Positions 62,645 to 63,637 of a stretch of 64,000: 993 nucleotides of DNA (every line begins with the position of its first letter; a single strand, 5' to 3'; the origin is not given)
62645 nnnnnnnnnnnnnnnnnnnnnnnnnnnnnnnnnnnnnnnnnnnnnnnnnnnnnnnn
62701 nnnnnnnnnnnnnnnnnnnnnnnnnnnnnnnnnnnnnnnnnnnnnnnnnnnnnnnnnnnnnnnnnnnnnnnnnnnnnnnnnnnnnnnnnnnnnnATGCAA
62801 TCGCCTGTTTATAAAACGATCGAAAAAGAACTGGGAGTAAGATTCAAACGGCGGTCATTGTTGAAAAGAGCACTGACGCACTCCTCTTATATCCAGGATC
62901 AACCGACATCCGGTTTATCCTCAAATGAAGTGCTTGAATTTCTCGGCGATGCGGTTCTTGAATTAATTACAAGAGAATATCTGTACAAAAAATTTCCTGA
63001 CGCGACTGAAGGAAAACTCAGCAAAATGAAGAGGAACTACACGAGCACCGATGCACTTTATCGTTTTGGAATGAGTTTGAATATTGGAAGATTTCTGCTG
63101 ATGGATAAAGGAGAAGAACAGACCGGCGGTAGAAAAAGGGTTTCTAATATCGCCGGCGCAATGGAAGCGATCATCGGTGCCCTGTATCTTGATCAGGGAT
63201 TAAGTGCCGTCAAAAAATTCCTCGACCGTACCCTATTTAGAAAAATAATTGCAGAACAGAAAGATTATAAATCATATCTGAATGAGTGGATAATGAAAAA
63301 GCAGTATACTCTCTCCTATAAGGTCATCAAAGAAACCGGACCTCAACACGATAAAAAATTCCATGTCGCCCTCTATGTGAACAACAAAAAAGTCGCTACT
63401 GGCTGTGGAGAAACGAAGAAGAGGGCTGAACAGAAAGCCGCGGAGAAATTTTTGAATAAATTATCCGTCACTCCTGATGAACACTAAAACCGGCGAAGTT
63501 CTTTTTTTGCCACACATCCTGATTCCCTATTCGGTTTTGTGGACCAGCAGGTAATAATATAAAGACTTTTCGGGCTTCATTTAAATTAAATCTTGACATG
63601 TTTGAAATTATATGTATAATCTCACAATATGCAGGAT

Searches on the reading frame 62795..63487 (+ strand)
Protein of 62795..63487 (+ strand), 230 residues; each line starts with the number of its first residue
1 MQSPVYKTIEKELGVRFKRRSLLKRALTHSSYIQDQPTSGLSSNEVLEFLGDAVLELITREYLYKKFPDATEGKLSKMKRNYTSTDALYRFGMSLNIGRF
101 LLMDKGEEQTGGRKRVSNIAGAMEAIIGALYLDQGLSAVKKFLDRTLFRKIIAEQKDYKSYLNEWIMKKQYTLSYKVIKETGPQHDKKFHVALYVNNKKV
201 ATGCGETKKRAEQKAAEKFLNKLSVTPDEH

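Call 28: find_encoding_contigs(protein=window:62795-63487:+, flank=10000, max_places=4)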
Protein window:62795-63487:+ (230 aa): 3 contigs read that carry it; 2 places shown.
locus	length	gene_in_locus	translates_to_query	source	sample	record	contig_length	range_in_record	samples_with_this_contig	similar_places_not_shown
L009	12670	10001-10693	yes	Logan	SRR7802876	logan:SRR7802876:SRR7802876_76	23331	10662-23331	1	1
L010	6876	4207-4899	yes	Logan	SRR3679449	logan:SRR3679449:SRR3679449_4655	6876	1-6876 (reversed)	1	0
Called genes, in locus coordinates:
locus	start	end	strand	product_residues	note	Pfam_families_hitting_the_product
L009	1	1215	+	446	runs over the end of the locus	PF02878:PGM_PMM_I, PF02879:PGM_PMM_II, PF02880:PGM_PMM_III, PF00408:PGM_PMM_IV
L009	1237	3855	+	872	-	PF04371:PAD_porph, PF18962:Por_Secre_tail, PF13860:FlgD_ig (weak)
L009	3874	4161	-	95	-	PF02575:YbaB_DNA_bd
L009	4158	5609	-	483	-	PF05496:RuvB_N (weak), PF06068:TIP49 (faint), PF13177:DNA_pol3_delta2, PF00004:AAA, PF07728:AAA_5, PF13401:AAA_22 (weak), PF22608:DNAX_ATPase_lid (weak), PF12169:DNA_pol3_gamma3, +1 more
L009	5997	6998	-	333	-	PF09084:NMT1 (weak)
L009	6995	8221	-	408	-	PF25062:ARM_TT21_N (weak), PF13371:TPR_9 (weak), PF13414:TPR_11, PF14559:TPR_19, PF00515:TPR_1, PF07719:TPR_2 (weak), PF13414:TPR_11, PF12895:ANAPC3, +19 more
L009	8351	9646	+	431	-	PF05036:SPOR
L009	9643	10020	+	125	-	PF01042:Ribonuc_L-PSP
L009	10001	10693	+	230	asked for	PF14622:Ribonucleas_3_3, PF00636:Ribonuclease_3, PF00035:dsrm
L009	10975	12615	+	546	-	-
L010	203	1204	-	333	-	PF09084:NMT1 (weak)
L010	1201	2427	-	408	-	PF25062:ARM_TT21_N (weak), PF13371:TPR_9 (weak), PF13414:TPR_11, PF14559:TPR_19, PF00515:TPR_1, PF07719:TPR_2 (weak), PF13414:TPR_11, PF12895:ANAPC3, +19 more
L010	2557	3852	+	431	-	PF05036:SPOR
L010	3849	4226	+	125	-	PF01042:Ribonuc_L-PSP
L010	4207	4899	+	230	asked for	PF14622:Ribonucleas_3_3, PF00636:Ribonuclease_3, PF00035:dsrm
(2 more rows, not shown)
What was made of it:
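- An RNase III gene is present at 62795-63487 (call 28).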
